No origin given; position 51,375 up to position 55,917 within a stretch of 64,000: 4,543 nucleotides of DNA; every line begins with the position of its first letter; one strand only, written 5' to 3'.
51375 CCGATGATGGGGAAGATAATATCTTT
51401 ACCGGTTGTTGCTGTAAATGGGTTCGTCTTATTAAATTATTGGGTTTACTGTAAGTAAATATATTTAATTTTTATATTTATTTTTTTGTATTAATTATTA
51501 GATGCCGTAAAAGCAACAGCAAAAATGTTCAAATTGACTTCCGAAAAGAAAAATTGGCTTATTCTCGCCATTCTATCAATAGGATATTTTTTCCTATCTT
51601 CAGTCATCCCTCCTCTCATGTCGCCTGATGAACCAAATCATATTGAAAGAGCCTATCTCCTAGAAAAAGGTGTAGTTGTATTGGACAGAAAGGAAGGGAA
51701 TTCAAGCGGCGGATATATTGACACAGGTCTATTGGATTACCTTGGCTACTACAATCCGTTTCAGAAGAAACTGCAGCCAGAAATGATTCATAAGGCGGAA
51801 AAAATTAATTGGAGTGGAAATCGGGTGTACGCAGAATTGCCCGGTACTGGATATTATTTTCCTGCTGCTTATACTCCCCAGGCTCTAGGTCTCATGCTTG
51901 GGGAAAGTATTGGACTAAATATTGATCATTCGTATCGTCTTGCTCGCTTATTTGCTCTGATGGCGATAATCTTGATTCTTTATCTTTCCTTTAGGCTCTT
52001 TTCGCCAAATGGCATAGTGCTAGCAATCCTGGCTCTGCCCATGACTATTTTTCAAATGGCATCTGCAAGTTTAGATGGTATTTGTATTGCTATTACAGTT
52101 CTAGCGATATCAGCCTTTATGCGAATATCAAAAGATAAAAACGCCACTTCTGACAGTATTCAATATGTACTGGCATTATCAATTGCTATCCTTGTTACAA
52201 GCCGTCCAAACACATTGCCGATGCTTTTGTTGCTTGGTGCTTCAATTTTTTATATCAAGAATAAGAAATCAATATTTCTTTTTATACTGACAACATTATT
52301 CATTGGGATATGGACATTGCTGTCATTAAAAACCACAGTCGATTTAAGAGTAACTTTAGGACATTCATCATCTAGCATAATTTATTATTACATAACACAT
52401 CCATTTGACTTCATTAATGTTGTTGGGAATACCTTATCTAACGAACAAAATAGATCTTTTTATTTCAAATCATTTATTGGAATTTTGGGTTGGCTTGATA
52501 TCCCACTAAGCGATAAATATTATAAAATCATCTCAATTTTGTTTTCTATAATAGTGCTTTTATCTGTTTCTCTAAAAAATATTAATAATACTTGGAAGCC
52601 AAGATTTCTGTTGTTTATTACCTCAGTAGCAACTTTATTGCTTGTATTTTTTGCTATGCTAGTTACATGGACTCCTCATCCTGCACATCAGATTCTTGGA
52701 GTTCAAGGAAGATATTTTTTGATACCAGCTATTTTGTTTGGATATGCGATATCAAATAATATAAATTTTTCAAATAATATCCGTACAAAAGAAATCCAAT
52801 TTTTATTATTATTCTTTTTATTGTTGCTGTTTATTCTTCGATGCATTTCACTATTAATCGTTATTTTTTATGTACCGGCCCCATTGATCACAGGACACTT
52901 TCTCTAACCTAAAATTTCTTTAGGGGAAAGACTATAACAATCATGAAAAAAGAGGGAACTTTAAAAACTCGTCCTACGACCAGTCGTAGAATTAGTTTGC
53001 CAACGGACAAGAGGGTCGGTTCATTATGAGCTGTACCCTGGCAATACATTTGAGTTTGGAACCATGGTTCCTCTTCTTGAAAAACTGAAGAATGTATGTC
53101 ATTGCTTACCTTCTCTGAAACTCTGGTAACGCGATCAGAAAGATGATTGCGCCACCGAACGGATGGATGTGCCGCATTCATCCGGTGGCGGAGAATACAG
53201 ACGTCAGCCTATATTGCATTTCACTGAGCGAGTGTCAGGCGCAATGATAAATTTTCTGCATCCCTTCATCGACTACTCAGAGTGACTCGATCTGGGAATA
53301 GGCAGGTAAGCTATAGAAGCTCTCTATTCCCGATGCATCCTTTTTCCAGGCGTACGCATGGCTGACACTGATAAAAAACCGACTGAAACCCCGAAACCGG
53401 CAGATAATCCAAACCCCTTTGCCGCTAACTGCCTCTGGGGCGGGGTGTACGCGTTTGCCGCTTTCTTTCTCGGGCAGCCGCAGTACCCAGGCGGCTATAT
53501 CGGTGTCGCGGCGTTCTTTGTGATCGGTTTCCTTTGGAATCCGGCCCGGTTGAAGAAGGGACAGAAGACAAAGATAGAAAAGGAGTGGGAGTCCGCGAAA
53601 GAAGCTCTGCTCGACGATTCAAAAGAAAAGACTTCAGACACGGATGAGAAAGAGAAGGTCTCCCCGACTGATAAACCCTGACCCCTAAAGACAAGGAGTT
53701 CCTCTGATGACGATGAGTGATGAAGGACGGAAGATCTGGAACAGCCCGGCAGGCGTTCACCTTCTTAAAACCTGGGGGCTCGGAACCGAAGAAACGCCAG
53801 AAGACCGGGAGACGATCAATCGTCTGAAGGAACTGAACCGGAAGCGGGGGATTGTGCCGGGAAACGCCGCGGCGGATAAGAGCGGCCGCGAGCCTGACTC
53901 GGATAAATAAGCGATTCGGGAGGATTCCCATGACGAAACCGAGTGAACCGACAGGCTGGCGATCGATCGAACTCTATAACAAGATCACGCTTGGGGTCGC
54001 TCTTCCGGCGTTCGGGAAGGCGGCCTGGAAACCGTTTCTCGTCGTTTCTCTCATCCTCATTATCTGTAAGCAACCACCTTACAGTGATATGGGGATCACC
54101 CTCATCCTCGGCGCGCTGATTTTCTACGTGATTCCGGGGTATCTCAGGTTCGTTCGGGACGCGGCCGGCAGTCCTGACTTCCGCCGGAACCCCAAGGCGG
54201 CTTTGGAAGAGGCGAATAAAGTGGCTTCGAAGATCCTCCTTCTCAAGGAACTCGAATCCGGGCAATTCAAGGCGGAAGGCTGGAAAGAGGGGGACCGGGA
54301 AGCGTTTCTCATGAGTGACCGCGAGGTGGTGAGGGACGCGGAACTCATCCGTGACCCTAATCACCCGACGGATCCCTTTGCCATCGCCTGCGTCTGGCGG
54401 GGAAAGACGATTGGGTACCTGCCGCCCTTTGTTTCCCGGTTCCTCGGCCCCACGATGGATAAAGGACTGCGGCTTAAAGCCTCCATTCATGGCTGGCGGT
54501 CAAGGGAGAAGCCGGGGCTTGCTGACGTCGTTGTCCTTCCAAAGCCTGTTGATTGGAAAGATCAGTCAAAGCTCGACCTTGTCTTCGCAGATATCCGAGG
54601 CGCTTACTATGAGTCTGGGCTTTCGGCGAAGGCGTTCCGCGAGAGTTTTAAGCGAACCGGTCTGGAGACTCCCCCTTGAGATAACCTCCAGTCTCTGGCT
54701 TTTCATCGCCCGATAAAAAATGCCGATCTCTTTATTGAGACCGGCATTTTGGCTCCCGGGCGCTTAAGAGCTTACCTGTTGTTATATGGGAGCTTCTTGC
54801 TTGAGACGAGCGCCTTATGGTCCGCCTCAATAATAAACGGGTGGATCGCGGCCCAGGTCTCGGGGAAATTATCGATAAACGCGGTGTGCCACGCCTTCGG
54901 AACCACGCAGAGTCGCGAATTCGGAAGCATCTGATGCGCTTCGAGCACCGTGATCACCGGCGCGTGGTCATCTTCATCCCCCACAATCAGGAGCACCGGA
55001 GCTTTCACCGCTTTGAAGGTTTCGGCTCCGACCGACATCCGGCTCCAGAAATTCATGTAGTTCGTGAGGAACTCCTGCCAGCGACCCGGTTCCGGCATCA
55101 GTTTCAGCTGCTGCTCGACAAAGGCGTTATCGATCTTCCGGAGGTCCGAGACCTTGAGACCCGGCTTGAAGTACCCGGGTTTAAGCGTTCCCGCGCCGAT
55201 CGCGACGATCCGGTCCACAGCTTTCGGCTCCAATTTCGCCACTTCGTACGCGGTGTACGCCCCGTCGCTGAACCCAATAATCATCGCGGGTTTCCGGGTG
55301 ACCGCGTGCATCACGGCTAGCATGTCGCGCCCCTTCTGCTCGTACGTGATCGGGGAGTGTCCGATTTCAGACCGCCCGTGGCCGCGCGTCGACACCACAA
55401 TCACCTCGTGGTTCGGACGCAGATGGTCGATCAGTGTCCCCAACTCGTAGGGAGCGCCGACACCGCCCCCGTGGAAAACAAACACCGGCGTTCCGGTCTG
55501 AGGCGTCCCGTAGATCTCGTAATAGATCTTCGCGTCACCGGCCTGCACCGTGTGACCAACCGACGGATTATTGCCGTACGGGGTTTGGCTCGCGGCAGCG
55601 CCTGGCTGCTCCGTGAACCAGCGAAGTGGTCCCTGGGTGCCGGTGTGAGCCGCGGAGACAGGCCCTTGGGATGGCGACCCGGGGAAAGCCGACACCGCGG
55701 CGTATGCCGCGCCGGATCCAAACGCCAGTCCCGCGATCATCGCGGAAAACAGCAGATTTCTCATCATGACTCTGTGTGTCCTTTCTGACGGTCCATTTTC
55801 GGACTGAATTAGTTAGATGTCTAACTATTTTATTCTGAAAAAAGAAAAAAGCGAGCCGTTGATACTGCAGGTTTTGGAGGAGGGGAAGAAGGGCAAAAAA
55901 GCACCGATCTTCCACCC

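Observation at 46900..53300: Low-GC (about 33%) island with Gram-positive-style rhamnan decoration genes inside a Gram-negative LPS/envelope locus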

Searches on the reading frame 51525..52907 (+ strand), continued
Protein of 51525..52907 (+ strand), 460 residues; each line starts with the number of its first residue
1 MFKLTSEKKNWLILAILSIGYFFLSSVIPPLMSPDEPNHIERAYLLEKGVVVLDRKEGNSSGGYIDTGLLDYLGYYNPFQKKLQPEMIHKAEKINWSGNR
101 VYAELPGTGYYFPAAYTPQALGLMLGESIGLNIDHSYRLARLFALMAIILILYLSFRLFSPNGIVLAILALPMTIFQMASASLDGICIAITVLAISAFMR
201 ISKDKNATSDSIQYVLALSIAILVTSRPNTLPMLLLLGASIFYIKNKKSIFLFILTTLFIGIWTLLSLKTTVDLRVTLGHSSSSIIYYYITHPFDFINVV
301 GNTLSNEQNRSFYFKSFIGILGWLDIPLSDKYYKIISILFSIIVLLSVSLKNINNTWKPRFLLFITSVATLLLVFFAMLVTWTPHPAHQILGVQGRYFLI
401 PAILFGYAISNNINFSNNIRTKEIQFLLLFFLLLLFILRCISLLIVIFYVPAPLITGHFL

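Call 55: fold_search(model_id=the predicted structure, library=pdb)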
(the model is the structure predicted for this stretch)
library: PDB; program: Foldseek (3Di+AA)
matches with E <= 10: 212; with E <= 0.001: 0
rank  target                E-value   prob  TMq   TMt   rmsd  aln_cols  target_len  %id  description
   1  9s6t_A                1.3e-02  1.00  0.40  0.39   9.4       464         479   12  Ternary cryo-EM structure of chicken ALG12 with Dol25-PP-GlcNAc2Man7, Dol25-P-Man, and Fab (released 2026-03-18)
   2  8zmr                  3.0e-02  0.25  0.14  0.17  23.9       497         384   13  Vesamicol-bound VAChT (released 2024-06-19)
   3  6gxc_A                3.1e-02  0.96  0.38  0.27  19.4       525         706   11  Bacterial oligosaccharyltransferase PglB in complex with an inhibitory peptide and a reactive lipid-linked oligosaccha (released 2018-11-14)
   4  7zlh_A                8.6e-02  0.60  0.31  0.24  18.6       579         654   11  Cryo-EM structure of C-mannosyltransferase CeDPY19, in apo state, bound to CMT2-Fab and anti-Fab nanobody (released 2023-01-11)
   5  8jsx                  9.4e-02  0.23  0.15  0.17  22.5       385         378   12  VMAT2 complex with noradrenaline in lumen-facing state (released 2024-05-08)
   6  6x0o                  1.6e-01  0.66  0.33  0.18  14.8       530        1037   11  Single-Particle Cryo-EM Structure of Arabinosyltransferase EmbB from Mycobacterium smegmatis (released 2020-06-10)
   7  7zlg_A                1.8e-01  0.66  0.36  0.28  13.0       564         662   12  Cryo-EM structure of C-mannosyltransferase CeDPY19, in complex with acceptor peptide and bound to CMT2-Fab and anti-Fa (released 2023-01-11)
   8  8if8_B                1.8e-01  0.51  0.31  0.25  16.4       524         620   12  Arabinosyltransferase AftA (released 2023-05-31)
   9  8if8_C                1.8e-01  0.41  0.29  0.25  15.2       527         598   10  Arabinosyltransferase AftA (released 2023-05-31)
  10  9dny_A                2.0e-01  0.20  0.19  0.14  19.5       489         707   11  Human ClC-3:TMEM9, TMEM9 Protomer A: No CD TMEM9, Protomer B: No LD, No CD (released 2025-04-02)
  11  9bis_A                2.6e-01  0.14  0.16  0.15  24.1       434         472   12  Cryo-EM structure of the mammalian peptide transporter PepT2 bound to amoxicillin (released 2024-07-24)
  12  7bvc_A                2.7e-01  0.41  0.31  0.16  15.9       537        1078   14  Cryo-EM structure of Mycobacterium smegmatis arabinosyltransferase EmbA-EmbB-AcpM2 in complex with ethambutol (released 2020-04-29)
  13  8xtw                  3.3e-01  0.12  0.15  0.17  23.6       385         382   13  Structure of human VAChT in complex with acetylcholine (released 2024-12-25)
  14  9jbs                  3.9e-01  0.10  0.16  0.17  21.5       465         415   11  Structure of LAT4 in the apo state (released 2026-03-11)
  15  9c0e_A                4.4e-01  0.07  0.13  0.08  26.0       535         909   11  Phosphorylated human NKCC1_K289NA492E in complex with furosemide (released 2025-02-12)
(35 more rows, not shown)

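Call 66: find_related_loci(query=A3, collection=viral_contigs, flank=8000)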
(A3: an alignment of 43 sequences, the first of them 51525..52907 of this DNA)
Query A3 (460 aa) in viral_contigs; peptide patterns used: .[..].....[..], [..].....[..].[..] (x = any residue, [..] = any of these).
18 stretches matched a pattern; 10 encode a relative of the query (tblastn E <= 1e-3); 10 distinct loci.
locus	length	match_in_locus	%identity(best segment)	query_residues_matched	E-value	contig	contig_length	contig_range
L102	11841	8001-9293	41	8-432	4e-97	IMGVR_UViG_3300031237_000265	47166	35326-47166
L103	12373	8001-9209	38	9-411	5e-76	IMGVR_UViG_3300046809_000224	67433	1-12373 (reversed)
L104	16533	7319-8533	36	9-411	6e-74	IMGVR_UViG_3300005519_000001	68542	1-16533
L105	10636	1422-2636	36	9-411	4e-72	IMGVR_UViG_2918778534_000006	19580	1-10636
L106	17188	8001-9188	37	16-411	5e-72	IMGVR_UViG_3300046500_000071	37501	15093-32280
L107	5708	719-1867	35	16-398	1e-67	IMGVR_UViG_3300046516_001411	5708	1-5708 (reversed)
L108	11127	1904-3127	31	12-412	2e-63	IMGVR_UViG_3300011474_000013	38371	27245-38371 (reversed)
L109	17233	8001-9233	36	3-411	1e-77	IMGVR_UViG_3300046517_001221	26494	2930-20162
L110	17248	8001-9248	38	1-411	1e-80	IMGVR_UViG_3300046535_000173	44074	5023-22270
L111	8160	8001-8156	47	16-69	3e-7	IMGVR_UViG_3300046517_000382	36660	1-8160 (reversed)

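Call 67: search_dna_similar(query=window:51525-52907:+, collection=plasmids, mode=protein, max_rows=15)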
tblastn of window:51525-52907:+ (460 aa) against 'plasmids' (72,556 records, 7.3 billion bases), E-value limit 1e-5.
Records with a match: 11; places in all: 13; records where one place covers at least 80% of the query: 10.
Best place of each record, by identity: <60% 11.
By first word of the organism name: Azospirillum 4; Lawsonia 3; Enterococcus 2; Ruegeria 1; Bacillus 1.
By predicted mobility (MOB-suite, as given by PLSDB): non-mobilizable 10; mobilizable 1.
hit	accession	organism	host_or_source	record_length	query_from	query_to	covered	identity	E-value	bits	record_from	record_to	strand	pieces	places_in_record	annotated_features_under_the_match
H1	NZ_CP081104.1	Ruegeria conchae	-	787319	13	406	86%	41.5%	1e-81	282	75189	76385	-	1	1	DUF2142 domain-containing protein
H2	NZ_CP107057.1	Lawsonia intracellularis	-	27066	3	398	86%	27.5%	2e-14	84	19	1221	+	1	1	DUF2142 domain-containing protein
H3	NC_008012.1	Lawsonia intracellularis PHE/MN1-00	Sus scrofa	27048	3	398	86%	27.0%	2e-14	84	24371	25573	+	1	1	DUF2142 domain-containing protein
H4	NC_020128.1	Lawsonia intracellularis N343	-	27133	3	398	86%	27.0%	2e-14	84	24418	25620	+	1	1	DUF2142 domain-containing protein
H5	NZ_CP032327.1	Azospirillum argentinense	soil sample,Agricultural field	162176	6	406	87%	26.4%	5e-16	89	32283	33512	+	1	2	DUF2142 domain-containing protein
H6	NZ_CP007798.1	Azospirillum argentinense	Triticum aestivum L.,Root,wheat ...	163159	6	406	87%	26.3%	1e-10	72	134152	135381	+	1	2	DUF2142 domain-containing protein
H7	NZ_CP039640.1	Azospirillum sp. TSH100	soil,soil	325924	12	397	84%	24.7%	5e-19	98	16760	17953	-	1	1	DUF2142 domain-containing protein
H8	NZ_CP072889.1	Enterococcus raffinosus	stream/river surface water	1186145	24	399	82%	24.2%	2e-12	77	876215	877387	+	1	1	record has no annotation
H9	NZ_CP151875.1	Bacillus thuringiensis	tobacco,mixed culture,leaves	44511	29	405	82%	24.1%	8e-6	56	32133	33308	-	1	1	DUF2142 domain-containing protein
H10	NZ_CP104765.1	Enterococcus raffinosus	Homo sapiens,urine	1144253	24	399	82%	23.7%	7e-12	76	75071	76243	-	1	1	record has no annotation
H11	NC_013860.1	Azospirillum sp. B510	-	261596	24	186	35%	28.6%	5e-9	67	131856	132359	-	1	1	DUF2142 domain-containing protein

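Call 71: find_encoding_contigs(protein=P0210, flank=6000, max_places=2)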
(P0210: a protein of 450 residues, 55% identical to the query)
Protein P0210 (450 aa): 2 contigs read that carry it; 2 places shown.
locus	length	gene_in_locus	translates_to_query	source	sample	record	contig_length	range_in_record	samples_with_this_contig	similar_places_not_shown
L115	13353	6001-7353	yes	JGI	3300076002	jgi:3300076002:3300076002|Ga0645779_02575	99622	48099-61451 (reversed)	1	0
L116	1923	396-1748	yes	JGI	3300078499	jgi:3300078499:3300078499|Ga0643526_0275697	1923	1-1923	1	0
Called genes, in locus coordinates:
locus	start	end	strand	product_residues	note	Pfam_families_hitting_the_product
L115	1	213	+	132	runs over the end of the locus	PF01909:NTP_transf_2, PF18765:Polbeta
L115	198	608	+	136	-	PF01934:HepT-like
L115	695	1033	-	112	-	-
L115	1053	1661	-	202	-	PF01073:3Beta_HSD, PF01370:Epimerase, PF02719:Polysacc_synt_2 (faint), PF04321:RmlD_sub_bind, PF13460:NAD_binding_10, PF07993:NAD_binding_4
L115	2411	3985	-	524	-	PF01527:HTH_Tnp_1, PF13518:HTH_28 (faint), PF13384:HTH_23 (faint), PF13551:HTH_29 (faint), PF13565:HTH_32, PF00665:rve, PF13683:rve_3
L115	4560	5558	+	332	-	PF00535:Glycos_transf_2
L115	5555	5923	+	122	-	PF04138:GtrA_DPMS_TM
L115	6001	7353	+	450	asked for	PF09913:DUF2142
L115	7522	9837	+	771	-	PF14236:DruA, PF14706:Tnp_DNA_bind, PF01609:DDE_Tnp_1, PF02281:Dimer_Tnp_Tn5 (weak)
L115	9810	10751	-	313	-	PF12760:Zn_ribbon_IS1595, PF12762:DDE_Tnp_IS1595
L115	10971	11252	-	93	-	-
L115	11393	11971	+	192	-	PF00908:dTDP_sugar_isom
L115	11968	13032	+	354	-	PF01073:3Beta_HSD, PF01370:Epimerase, PF02719:Polysacc_synt_2, PF04321:RmlD_sub_bind, PF07993:NAD_binding_4 (weak), PF16363:GDP_Man_Dehyd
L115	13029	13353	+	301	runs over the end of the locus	PF01370:Epimerase, PF04321:RmlD_sub_bind, PF16363:GDP_Man_Dehyd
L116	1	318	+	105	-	?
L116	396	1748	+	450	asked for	PF09913:DUF2142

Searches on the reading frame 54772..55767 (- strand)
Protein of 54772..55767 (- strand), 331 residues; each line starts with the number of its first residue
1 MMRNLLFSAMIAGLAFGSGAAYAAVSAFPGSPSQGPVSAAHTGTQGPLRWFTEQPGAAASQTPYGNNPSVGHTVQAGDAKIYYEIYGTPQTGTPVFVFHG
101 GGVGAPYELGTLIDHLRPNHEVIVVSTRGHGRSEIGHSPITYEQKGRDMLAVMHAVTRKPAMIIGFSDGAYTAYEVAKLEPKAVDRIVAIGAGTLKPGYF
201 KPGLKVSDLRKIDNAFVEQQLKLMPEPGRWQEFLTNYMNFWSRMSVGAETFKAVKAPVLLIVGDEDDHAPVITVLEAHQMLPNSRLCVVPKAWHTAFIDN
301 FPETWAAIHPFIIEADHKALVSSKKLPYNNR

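Call 9: search_protein_families(library=pfam, proteins=[window:54772-55767:-], max_evalue=0.01)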
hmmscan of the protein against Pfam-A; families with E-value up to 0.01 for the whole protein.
window:54772-55767:- (331 aa): 5 families
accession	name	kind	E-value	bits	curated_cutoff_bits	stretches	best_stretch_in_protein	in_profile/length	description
PF00561.26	Abhydrolase_1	-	2.7e-15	57.1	25.8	1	94-195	2-103/245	alpha/beta hydrolase fold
PF12697.13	Abhydrolase_6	-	1.2e-10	42.9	26.3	1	95-303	2-212/217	Alpha/beta hydrolase family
PF12146.15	Hydrolase_4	-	6.7e-08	32.6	27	1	113-201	24-120/239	Serine aminopeptidase, S33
PF02129.25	Peptidase_S15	-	0.00016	21.9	23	0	122-192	54-128/262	X-Pro dipeptidyl-peptidase (S15 family)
PF08386.16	Abhydrolase_4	-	0.0071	16.9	21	0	253-298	32-77/103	TAP-like protein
